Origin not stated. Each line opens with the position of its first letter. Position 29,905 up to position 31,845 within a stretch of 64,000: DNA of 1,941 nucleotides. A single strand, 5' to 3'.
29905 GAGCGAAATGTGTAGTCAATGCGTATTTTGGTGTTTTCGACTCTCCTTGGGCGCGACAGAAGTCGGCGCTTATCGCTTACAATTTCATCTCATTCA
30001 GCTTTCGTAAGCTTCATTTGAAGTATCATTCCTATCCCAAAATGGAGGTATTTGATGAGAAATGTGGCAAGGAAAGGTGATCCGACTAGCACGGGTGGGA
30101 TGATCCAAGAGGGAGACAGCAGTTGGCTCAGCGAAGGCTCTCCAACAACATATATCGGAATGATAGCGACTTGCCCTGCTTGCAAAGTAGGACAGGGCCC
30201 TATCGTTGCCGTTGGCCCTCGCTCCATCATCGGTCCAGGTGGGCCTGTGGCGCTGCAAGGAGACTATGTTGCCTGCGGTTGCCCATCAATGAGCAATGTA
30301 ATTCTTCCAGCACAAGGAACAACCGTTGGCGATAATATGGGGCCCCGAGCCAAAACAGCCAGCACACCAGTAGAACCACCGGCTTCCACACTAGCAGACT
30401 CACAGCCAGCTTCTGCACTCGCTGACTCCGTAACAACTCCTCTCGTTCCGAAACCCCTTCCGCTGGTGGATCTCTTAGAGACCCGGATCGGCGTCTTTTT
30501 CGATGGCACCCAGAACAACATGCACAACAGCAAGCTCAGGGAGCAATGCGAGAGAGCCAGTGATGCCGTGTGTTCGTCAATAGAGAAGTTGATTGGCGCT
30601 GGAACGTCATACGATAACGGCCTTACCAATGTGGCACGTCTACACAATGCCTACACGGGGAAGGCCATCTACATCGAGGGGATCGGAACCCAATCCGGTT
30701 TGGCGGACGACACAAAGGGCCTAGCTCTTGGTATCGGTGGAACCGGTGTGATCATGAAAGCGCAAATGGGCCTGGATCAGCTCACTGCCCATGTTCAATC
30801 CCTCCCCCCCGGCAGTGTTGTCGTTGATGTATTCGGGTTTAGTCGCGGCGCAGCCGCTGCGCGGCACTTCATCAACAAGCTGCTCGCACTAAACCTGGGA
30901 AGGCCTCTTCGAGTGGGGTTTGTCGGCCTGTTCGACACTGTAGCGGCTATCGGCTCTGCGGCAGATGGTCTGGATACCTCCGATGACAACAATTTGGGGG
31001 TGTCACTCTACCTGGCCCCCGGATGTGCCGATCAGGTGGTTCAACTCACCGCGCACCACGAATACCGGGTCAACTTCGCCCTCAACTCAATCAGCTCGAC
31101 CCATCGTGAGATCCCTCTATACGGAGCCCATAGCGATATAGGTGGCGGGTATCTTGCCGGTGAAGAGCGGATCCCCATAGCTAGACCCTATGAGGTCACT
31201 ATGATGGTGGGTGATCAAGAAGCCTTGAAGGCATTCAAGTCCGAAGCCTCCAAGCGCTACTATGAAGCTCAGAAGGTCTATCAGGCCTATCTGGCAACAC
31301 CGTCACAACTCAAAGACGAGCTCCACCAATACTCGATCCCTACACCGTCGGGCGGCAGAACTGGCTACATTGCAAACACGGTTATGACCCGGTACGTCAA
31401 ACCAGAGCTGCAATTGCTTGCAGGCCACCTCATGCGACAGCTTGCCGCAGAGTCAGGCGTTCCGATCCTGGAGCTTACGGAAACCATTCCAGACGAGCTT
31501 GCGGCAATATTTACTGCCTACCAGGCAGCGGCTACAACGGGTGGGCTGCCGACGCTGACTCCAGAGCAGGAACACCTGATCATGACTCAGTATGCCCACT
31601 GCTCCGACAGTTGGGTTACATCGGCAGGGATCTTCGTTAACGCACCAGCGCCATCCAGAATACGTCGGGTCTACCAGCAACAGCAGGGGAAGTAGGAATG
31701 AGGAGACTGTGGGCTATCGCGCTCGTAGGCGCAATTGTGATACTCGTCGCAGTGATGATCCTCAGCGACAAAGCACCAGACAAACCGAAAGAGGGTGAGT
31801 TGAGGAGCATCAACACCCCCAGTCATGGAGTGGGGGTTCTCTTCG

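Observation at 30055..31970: Orphan PAAR–Tle1 (DUF2235) phospholipase effector with a putative immunity gene carried on a mobile element next to a resistance transposon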

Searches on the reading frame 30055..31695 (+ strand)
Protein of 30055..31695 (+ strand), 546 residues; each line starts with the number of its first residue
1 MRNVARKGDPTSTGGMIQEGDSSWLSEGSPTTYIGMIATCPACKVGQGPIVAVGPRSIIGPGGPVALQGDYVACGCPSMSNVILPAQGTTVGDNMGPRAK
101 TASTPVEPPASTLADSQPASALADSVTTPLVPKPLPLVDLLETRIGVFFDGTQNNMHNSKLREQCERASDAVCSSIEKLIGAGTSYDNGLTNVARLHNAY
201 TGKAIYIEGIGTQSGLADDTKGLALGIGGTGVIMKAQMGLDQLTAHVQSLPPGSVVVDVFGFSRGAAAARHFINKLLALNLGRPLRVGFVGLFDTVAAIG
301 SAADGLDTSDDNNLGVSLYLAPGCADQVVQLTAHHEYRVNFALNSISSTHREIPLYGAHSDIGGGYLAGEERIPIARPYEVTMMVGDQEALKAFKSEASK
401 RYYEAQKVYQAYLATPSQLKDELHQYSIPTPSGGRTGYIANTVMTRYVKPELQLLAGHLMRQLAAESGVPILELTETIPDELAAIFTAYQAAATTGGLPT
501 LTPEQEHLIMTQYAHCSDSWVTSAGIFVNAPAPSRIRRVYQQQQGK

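Call 3: search_protein_families(library=pfam, proteins=[window:30055-31695:+], max_evalue=0.01)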
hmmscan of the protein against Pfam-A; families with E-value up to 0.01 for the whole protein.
window:30055-31695:+ (546 aa): 2 families
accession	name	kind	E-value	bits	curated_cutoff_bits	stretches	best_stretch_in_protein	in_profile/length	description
PF05488.18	PAAR_motif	-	2.3e-13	50.6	27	1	7-78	1-68/70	PAAR motif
PF09994.14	T6SS_Tle1-like_cat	-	3.2e-12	46.8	27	2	284-370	172-271/287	T6SS, Phospholipase effector Tle1-like, catalytic domain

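Call 15: find_homologous_proteins(query=window:30055-31695:+, max_evalue=0.00001)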
Query window:30055-31695:+ (546 aa): 4542 proteins with E <= 0.00001 among 8000 candidates; the best 120 are listed.
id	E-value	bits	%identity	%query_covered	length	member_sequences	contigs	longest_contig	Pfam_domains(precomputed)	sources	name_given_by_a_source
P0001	0.0e+0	1223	100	100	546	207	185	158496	PF05488.19,PF09994.15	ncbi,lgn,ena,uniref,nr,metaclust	ncbi:TPA: PAAR domain-containing protein [Salmonella enterica]|uniref:PAAR domain-containing protein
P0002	0.0e+0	1067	89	100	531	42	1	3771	PF05488.19,PF09994.15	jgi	-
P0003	1.1e-291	986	81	100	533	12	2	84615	PF05488.19,PF09994.15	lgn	-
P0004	3.5e-291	985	82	100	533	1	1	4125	PF05488.19,PF09994.15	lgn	-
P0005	3.7e-226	770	65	100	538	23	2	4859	PF05488.19,PF09994.15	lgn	-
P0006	4.5e-212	724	61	100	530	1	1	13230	PF05488.19,PF09994.15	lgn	-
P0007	8.3e-210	716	89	69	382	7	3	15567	PF05488.19,PF09994.15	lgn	-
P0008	4.7e-208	710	60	100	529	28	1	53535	PF05488.19,PF09994.15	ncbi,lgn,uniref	ncbi:PAAR domain-containing protein [Aeromonas hydrophila]|uniref:PAAR domain-containing protein n=1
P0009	5.4e-208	710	61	100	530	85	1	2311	PF05488.19,PF09994.15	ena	-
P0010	2.4e-206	705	61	100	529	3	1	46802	PF05488.19,PF09994.15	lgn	-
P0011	5.4e-206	704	61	100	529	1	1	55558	PF05488.19,PF09994.15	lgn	-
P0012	6.7e-206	703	61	100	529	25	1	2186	PF05488.19,PF09994.15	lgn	-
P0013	3.1e-167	576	53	100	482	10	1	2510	PF09994.15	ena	-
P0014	9.1e-100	353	52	59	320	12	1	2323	PF09994.15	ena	-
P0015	1.3e-73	267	38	74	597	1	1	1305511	PF09994.15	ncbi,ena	-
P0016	1.2e-70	257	39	73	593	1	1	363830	PF09994.15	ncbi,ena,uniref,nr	ncbi:DUF2235 domain-containing protein [Photobacterium sp.]|uniref:T6SS phospholipase effector Tle1-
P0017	6.7e-70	255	33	98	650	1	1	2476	PF05488.19,PF09994.15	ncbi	-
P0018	4.3e-69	252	35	98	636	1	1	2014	PF05488.19,PF09994.15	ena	-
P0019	9.4e-69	251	34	98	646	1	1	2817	PF05488.19,PF09994.15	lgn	-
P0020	9.5e-69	251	34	98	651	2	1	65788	PF05488.19,PF09994.15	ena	-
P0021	1.4e-68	250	33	98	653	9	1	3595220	PF05488.19,PF09994.15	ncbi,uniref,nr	ncbi:DUF2235 domain-containing protein [Halopseudomonas sp. SMJS2]|uniref:phospholipase effector Tle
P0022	1.8e-68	250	34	98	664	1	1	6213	PF05488.19,PF09994.15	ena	-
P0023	7.8e-67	244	32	98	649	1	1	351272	PF05488.19,PF09994.15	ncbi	-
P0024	8.8e-67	244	32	98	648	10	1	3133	PF05488.19,PF09994.15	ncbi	-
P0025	1.3e-65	240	37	74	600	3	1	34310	PF09994.15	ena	-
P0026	2.6e-65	239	33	98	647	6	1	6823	PF05488.19,PF09994.15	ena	-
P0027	8.4e-65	238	35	74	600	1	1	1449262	PF09994.15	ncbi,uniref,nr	ncbi:T6SS phospholipase effector Tle1-like catalytic domain-containing protein [Aliivibrio sifiae]|u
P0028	9.0e-65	238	31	98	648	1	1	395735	PF05488.19,PF09994.15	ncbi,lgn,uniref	ncbi:PAAR domain-containing protein [Halopseudomonas sp. Lyrl_26]|uniref:PAAR domain-containing prot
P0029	5.6e-64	235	35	74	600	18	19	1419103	PF09994.15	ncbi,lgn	ncbi:DUF2235 domain-containing protein [Aliivibrio fischeri]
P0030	8.2e-64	234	35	74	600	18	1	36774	PF09994.15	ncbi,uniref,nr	ncbi:T6SS phospholipase effector Tle1-like catalytic domain-containing protein [Aliivibrio fischeri]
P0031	1.3e-63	234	34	74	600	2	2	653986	PF09994.15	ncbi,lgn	-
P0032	2.4e-63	233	32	98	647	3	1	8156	PF05488.19,PF09994.15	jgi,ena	-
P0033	6.7e-63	231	35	74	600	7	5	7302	PF09994.15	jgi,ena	jgi:hypothetical protein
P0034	7.6e-63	231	35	74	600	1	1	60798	PF09994.15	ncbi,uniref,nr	ncbi:T6SS phospholipase effector Tle1-like catalytic domain-containing protein [Aliivibrio logei]|un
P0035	2.2e-62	230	34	74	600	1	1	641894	PF09994.15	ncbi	-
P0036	5.7e-62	228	34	74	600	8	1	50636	PF09994.15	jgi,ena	jgi:hypothetical protein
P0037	9.0e-62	228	32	98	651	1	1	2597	PF05488.19,PF09994.15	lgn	-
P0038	3.5e-60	222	35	74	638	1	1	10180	PF05488.19,PF09994.15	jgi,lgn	-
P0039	1.9e-59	220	33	74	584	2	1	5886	PF09994.15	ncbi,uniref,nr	ncbi:DUF2235 domain-containing protein [Aliivibrio sp. 1S128]|uniref:T6SS phospholipase effector Tle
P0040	3.6e-59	219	36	74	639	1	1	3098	PF05488.19,PF09994.15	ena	-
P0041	3.8e-59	219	35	74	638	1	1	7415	PF05488.19,PF09994.15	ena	-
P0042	1.1e-58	218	36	74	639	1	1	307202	PF05488.19,PF09994.15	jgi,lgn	-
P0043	1.4e-58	217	35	74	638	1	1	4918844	PF05488.19,PF09994.15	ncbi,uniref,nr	ncbi:phospholipase effector Tle1 domain-containing protein [Stutzerimonas frequens]|uniref:DUF2235 d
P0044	1.5e-58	217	34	98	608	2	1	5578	PF05488.19,PF09994.15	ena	-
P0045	1.5e-58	217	36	74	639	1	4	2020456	PF05488.19,PF09994.15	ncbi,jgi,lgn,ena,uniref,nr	ncbi:type IV secretion protein Rhs [Stutzerimonas chloritidismutans AW-1]|uniref:Type IV secretion p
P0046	1.6e-58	217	35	74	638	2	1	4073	PF05488.19,PF09994.15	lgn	-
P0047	1.8e-58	217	35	74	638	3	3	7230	PF05488.19,PF09994.15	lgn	-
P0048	2.0e-58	217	35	74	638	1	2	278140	PF05488.19,PF09994.15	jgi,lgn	-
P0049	2.1e-58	217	35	74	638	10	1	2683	PF05488.19,PF09994.15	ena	-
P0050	2.6e-58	216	35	74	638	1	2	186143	PF05488.19,PF09994.15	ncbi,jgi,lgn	-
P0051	2.7e-58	216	34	74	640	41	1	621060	PF05488.19,PF09994.15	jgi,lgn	-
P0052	5.2e-58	215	36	74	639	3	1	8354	PF05488.19,PF09994.15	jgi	-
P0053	8.1e-58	215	36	74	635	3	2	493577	PF05488.19,PF09994.15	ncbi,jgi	-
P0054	8.2e-58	215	35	74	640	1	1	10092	PF05488.19,PF09994.15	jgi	-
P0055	1.0e-57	214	35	74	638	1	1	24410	PF05488.19,PF09994.15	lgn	-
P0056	1.1e-57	214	36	74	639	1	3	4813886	PF05488.19,PF09994.15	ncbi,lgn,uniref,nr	ncbi:DUF2235 domain-containing protein [Pseudomonas stutzeri]|uniref:Type IV secretion protein Rhs n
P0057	1.2e-57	214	36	74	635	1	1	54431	PF05488.19,PF09994.15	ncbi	ncbi:MAG: PAAR domain-containing protein [Pseudomonadota bacterium]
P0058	1.4e-57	214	36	74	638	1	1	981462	PF05488.19,PF09994.15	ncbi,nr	ncbi:DUF2235 domain-containing protein [Stutzerimonas stutzeri ATCC 17588 = LMG 11199]|nr:DUF2235 do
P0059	1.4e-57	214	35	69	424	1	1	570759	PF09994.15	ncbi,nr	ncbi:DUF2235 domain-containing protein [Aliivibrio fischeri]|nr:DUF2235 domain-containing protein [A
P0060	1.9e-57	213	34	72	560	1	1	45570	PF09994.15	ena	-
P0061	2.0e-57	213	32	93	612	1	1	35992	PF05488.19,PF09994.15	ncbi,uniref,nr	ncbi:PAAR domain-containing protein [[Pseudomonas] boreopolis]|uniref:T6SS Phospholipase effector Tl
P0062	2.4e-57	213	37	74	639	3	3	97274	PF05488.19,PF09994.15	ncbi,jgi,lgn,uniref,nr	ncbi:PAAR domain-containing protein [Stutzerimonas kunmingensis]|uniref:PAAR domain-containing prote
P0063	2.8e-57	213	32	95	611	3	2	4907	PF05488.19,PF09994.15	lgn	-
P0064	3.3e-57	213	35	74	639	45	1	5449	PF05488.19,PF09994.15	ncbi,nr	ncbi:MAG TPA: type IV secretion protein Rhs [Pseudomonas sp.]|nr:type IV secretion protein Rhs [Pseu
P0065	3.6e-57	213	34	74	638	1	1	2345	PF05488.19,PF09994.15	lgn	-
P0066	4.3e-57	212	34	74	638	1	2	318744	PF05488.19,PF09994.15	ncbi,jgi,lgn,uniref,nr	ncbi:phospholipase effector Tle1 domain-containing protein [Stutzerimonas kunmingensis]|uniref:phosp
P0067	6.5e-57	212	35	74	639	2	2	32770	PF05488.19,PF09994.15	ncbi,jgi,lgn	-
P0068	7.4e-57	212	35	74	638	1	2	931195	PF05488.19,PF09994.15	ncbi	-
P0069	8.5e-57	211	36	74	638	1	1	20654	PF05488.19,PF09994.15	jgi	-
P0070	8.7e-57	211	35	74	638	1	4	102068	PF05488.19,PF09994.15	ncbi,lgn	-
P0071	1.1e-56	211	34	74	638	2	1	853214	PF05488.19,PF09994.15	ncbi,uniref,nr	ncbi:DUF2235 domain-containing protein [Stutzerimonas xanthomarina]|uniref:DUF2235 domain-containing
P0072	1.1e-56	211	35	74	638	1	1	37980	PF05488.19,PF09994.15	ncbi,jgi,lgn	-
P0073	1.1e-56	211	35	74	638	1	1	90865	PF05488.19,PF09994.15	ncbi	ncbi:DUF2235 domain-containing protein [Pseudomonas sp. LM13]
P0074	1.2e-56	211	34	74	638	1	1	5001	PF05488.19,PF09994.15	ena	-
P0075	1.2e-56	211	35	74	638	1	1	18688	PF05488.19,PF09994.15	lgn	-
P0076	1.4e-56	211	35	74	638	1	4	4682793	PF05488.19,PF09994.15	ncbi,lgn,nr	ncbi:DUF2235 domain-containing protein [Stutzerimonas stutzeri]|nr:DUF2235 domain-containing protein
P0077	1.6e-56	210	35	74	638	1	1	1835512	PF05488.19,PF09994.15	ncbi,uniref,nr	ncbi:PAAR domain-containing protein [Stutzerimonas frequens]|uniref:PAAR domain-containing protein n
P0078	1.7e-56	210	35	74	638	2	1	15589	PF05488.19,PF09994.15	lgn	-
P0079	2.3e-56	210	34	74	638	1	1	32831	PF05488.19,PF09994.15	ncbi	-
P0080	2.4e-56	210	34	74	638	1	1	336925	PF05488.19,PF09994.15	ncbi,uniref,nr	ncbi:PAAR domain-containing protein [Stutzerimonas stutzeri]|uniref:PAAR domain-containing protein n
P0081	2.5e-56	210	33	97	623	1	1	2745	PF05488.19,PF09994.15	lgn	-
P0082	2.5e-56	210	35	74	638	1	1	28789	PF05488.19,PF09994.15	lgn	-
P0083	2.6e-56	210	35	74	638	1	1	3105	PF05488.19,PF09994.15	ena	-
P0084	3.4e-56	209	35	74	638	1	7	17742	PF05488.19,PF09994.15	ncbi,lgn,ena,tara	tara:strand:+ start:836 stop:2752 length:1917 start_codon:yes stop_codon:yes gene_type:complete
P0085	3.9e-56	209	35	74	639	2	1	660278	PF05488.19,PF09994.15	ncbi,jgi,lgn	-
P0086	3.9e-56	209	34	74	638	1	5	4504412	PF05488.19,PF09994.15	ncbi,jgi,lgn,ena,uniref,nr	ncbi:phospholipase effector Tle1 domain-containing protein [Stutzerimonas kunmingensis]|uniref:PAAR 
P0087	4.0e-56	209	36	74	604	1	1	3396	PF05488.19,PF09994.15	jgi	-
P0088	4.0e-56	209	36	73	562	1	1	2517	PF09994.15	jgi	jgi:type VI secretion system secreted protein VgrG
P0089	4.1e-56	209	34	74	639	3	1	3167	PF05488.19,PF09994.15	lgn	-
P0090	4.5e-56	209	36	74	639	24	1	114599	PF05488.19,PF09994.15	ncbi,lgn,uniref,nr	ncbi:PAAR domain-containing protein [Stutzerimonas stutzeri]|uniref:PAAR domain-containing protein n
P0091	5.1e-56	209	36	74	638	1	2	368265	PF05488.19,PF09994.15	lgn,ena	-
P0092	5.2e-56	209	35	74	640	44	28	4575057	PF05488.19,PF09994.15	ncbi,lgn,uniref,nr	ncbi:PAAR domain-containing protein [Stutzerimonas stutzeri]|uniref:Rhs element Vgr protein n=1 Tax=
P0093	6.3e-56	208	31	95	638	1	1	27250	PF05488.19,PF09994.15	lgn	-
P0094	6.4e-56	208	35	74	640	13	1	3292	PF05488.19,PF09994.15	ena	-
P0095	8.2e-56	208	35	74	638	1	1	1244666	PF05488.19,PF09994.15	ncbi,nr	ncbi:DUF2235 domain-containing protein [Stutzerimonas stutzeri]|nr:DUF2235 domain-containing protein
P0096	1.5e-55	207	34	66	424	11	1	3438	PF09994.15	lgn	-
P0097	1.6e-55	207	32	99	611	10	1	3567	PF05488.19,PF09994.15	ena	-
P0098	2.5e-55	206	36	74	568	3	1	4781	PF09994.15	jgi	-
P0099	3.0e-55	206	34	74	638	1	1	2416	PF05488.19,PF09994.15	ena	-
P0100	4.7e-55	206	33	99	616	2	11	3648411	PF05488.19,PF09994.15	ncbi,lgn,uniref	ncbi:PAAR domain-containing protein [Pseudoxanthomonas mexicana]|uniref:PAAR domain-containing prote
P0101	5.1e-55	205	35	73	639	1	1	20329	PF05488.19,PF09994.15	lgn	-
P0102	8.4e-55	205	34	99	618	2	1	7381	PF05488.19,PF09994.15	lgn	-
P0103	1.8e-54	204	35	73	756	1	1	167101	PF10106.15,PF09994.15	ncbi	-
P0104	2.5e-54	203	31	98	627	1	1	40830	PF05488.19,PF09994.15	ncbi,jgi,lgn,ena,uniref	ncbi:PAAR domain-containing protein [Pseudomonas sp.]|uniref:PAAR domain-containing protein n=1 Tax=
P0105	3.1e-54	203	31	98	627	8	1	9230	PF05488.19,PF09994.15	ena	-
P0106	9.5e-54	201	32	97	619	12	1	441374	PF05488.19,PF09994.15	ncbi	ncbi:PAAR domain-containing protein [Metapseudomonas furukawaii]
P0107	1.1e-53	201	35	73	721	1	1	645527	PF10106.15,PF09994.15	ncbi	-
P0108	2.2e-53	200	33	93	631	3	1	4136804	PF05488.19,PF09994.15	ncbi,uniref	ncbi:DUF2235 domain-containing protein [Stutzerimonas urumqiensis]|uniref:PAAR domain-containing pro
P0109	3.5e-53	199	35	74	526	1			PF09994.15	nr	nr:DUF2235 domain-containing protein [Pseudomonas sp. A-R-19]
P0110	4.5e-53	199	32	95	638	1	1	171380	PF05488.19,PF09994.15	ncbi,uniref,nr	ncbi:putative Zn-binding protein involved in type VI secretion [Pseudomonas sp. SJZ079]|uniref:phosp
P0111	4.6e-53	199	33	93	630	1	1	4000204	PF05488.19,PF09994.15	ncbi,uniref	ncbi:type IV secretion protein Rhs [Stutzerimonas urumqiensis]|uniref:PAAR domain-containing protein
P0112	6.3e-53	199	33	98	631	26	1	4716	PF05488.19,PF09994.15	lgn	-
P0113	7.5e-53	198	35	73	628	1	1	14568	PF05488.19,PF09994.15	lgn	-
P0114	1.0e-52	198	34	95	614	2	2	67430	PF05488.19,PF09994.15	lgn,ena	-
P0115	1.3e-52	198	38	71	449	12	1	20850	PF09994.15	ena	-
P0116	1.4e-52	197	35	75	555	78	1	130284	PF09994.15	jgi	jgi:type VI secretion system secreted protein VgrG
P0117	2.7e-52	196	32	96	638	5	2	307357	PF05488.19,PF09994.15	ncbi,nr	ncbi:PAAR domain-containing protein [Dyella flava]|nr:PAAR domain-containing protein [Dyella flava] 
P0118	3.9e-52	196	30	94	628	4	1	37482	PF05488.19,PF09994.15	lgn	-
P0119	4.3e-52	196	32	92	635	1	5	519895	PF05488.19,PF09994.15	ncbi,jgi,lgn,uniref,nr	ncbi:PAAR domain-containing protein [Stutzerimonas nitrititolerans]|uniref:PAAR domain-containing pr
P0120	5.7e-52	195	32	92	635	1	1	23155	PF05488.19,PF09994.15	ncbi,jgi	-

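Call 16: find_encoding_contigs(protein=P0021, flank=8000, max_places=2)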
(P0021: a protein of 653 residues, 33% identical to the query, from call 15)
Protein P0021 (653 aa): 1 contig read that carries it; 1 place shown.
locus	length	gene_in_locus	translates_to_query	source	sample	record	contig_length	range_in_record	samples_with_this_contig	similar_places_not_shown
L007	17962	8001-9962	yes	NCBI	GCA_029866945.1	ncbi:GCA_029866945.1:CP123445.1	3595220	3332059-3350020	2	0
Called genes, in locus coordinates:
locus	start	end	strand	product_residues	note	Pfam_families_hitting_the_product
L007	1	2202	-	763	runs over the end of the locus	PF11739:YdbH-like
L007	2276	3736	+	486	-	PF13091:PLDc_2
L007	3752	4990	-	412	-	PF01266:DAO (faint), PF01494:FAD_binding_3 (faint), PF03486:HI0933_like (faint), PF07992:Pyr_redox_2, PF13450:NAD_binding_8 (faint), PF13738:Pyr_redox_3 (weak), PF00070:Pyr_redox, PF14759:Reductase_C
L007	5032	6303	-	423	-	PF00202:Aminotran_3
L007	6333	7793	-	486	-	PF00171:Aldedh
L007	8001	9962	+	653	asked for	PF05488:PAAR_motif, PF09994:T6SS_Tle1-like_cat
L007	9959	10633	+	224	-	PF11153:DUF2931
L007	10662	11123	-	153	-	PF22381:Staph_reg_Sar_Rot, PF01047:MarR, PF12802:MarR_2, PF13463:HTH_27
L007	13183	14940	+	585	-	PF00583:Acetyltransf_1, PF13508:Acetyltransf_7, PF08445:FR47 (weak), PF02655:ATP-grasp_3 (faint), PF08443:RimK, PF07478:Dala_Dala_lig_C (faint)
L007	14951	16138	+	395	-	PF05343:Peptidase_M42, PF01546:Peptidase_M20 (weak)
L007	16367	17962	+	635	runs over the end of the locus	PF00109:ketoacyl-synt, PF02801:Ketoacyl-synt_C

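Call 17: find_encoding_contigs(protein=P0092, flank=8000, max_places=2)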
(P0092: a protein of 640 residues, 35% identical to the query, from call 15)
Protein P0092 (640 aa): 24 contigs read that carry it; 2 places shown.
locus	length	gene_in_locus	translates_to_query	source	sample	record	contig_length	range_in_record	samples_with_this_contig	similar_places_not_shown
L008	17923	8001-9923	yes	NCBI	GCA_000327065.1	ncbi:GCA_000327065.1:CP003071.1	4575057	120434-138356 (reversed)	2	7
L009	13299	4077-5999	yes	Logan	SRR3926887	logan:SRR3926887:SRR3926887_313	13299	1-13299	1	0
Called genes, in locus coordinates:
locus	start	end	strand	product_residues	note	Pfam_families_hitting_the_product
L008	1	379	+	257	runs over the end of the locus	PF00005:ABC_tran, PF02463:SMC_N, PF13304:AAA_21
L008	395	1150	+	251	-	PF00497:SBP_bac_3, PF10613:Lig_chan-Glu_bd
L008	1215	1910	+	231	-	PF00528:BPD_transp_1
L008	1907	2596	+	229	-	PF00528:BPD_transp_1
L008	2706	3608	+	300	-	PF01263:Aldose_epim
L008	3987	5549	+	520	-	PF06812:ImpA_N, PF16989:T6SS_VasJ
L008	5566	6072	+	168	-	PF05591:T6SS_VipA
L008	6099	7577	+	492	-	PF05943:VipB, PF18945:VipB_2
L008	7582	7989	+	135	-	PF04965:GPW_gp25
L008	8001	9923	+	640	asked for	PF05488:PAAR_motif, PF09994:T6SS_Tle1-like_cat (weak)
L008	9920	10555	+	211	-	PF11153:DUF2931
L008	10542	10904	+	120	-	-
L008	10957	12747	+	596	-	PF05947:T6SS_TssF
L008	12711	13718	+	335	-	PF06996:T6SS_TssG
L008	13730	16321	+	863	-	PF02861:Clp_N (weak), PF23569:NBD_SMAX1 (weak), PF00004:AAA, PF17871:AAA_lid_9, PF00004:AAA (weak), PF07724:AAA_2, PF07728:AAA_5, PF10431:ClpB_D2-small, +4 more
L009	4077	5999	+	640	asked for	PF05488:PAAR_motif, PF09994:T6SS_Tle1-like_cat (weak)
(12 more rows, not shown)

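Call 18: find_encoding_contigs(protein=P0008, flank=10000, max_places=3)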
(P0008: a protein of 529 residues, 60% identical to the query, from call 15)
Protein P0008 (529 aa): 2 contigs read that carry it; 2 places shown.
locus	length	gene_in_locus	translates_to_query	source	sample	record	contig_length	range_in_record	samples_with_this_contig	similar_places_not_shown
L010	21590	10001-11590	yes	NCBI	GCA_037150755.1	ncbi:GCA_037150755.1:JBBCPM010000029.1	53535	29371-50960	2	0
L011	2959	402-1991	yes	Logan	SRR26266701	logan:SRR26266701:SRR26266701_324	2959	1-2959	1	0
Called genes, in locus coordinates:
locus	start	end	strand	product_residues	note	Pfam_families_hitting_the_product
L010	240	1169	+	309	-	PF02387:IncFII_repA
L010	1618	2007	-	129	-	-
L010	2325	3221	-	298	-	PF20390:DUF6685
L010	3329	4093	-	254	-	PF00589:Phage_integrase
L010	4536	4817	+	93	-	-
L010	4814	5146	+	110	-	PF05016:ParE_toxin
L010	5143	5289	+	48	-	-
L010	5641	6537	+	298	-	PF18864:AbiTii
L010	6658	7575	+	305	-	-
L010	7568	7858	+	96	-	-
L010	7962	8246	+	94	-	-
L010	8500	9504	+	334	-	-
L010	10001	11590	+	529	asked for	PF05488:PAAR_motif, PF09994:T6SS_Tle1-like_cat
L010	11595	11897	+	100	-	-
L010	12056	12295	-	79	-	-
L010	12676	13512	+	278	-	PF18864:AbiTii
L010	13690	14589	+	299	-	PF18864:AbiTii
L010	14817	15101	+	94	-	-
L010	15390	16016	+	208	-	-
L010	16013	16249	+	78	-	-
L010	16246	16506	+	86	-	-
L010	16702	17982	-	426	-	PF00817:IMS, PF11799:IMS_C, PF13438:DUF4113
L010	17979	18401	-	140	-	PF00717:Peptidase_S24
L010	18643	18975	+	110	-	-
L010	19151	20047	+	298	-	PF18864:AbiTii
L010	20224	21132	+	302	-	PF18864:AbiTii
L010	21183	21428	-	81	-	-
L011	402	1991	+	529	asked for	PF05488:PAAR_motif, PF09994:T6SS_Tle1-like_cat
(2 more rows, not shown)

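Call 25: search_protein_families(library=pfam, proteins=[L010:11595-11897:+], max_evalue=10)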
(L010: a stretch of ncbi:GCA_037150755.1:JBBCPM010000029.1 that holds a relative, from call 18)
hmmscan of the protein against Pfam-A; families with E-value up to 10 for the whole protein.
L010:11595-11897:+ (100 aa): 0 families

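Call 26: search_protein_families(library=ncbifam, proteins=[window:30055-31695:+], max_evalue=0.01)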
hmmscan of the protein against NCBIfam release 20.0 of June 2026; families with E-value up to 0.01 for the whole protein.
window:30055-31695:+ (546 aa): 0 families

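Call 34: search_protein_families(library=padloc, proteins=[window:30055-31695:+], max_evalue=0.01)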
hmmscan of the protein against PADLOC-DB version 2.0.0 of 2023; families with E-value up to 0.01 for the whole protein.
window:30055-31695:+ (546 aa): 0 families
